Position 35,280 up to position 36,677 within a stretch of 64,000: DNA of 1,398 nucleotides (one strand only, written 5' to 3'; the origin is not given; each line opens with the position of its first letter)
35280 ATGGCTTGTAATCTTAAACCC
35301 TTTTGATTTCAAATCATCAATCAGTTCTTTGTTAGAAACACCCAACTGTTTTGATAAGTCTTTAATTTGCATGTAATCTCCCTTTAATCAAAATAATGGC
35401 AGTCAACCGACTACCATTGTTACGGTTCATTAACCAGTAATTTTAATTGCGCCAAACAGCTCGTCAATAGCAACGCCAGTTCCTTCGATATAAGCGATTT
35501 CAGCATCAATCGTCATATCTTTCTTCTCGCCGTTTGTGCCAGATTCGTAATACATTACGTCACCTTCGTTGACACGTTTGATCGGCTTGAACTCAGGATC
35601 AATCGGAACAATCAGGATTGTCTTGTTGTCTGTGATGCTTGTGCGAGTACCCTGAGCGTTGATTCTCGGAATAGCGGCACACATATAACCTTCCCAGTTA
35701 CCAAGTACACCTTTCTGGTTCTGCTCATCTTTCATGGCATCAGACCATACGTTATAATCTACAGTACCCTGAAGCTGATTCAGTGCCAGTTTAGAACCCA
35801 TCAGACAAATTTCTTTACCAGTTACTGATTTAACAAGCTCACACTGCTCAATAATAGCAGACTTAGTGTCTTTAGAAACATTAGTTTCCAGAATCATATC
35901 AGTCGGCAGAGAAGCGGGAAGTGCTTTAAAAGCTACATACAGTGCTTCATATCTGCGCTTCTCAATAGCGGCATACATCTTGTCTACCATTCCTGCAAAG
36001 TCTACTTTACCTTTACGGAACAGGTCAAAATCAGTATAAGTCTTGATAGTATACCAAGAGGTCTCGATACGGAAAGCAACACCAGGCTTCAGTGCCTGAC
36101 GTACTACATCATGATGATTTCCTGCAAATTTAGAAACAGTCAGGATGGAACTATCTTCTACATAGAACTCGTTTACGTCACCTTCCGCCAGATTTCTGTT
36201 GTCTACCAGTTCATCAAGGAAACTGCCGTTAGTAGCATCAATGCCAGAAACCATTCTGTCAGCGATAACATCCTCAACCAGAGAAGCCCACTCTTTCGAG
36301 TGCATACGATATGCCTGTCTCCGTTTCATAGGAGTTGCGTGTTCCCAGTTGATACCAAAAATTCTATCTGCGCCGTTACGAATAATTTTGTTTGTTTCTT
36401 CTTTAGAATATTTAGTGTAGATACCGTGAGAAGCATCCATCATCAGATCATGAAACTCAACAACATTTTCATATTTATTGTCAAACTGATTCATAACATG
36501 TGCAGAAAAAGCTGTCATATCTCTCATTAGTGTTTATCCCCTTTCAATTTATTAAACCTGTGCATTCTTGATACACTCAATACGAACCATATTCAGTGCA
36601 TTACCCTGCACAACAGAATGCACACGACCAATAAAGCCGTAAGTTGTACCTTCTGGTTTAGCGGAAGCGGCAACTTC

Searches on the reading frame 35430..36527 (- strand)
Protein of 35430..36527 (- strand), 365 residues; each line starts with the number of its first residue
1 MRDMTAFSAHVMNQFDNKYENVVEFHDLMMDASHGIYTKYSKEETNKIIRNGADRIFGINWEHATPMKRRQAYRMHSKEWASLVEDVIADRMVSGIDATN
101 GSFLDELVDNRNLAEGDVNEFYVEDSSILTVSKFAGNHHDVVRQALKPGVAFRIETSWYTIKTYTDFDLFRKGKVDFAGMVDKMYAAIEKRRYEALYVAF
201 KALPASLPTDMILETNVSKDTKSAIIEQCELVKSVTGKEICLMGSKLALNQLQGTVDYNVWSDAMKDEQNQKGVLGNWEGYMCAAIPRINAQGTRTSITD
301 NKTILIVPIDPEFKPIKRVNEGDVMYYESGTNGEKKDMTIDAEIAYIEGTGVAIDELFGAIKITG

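Call 36: search_protein_families(library=phrogs, proteins=[window:35430-36527:-], max_evalue=0.00001)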
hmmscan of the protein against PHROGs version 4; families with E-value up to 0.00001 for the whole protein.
window:35430-36527:- (365 aa): 2 families
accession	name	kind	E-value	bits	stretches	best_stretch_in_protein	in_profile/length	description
phrog_4088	-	unknown function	1.4e-55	189.9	1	31-364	13-332/332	-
phrog_22779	-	unknown function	1.5e-08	35.5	1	170-362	15-203/205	-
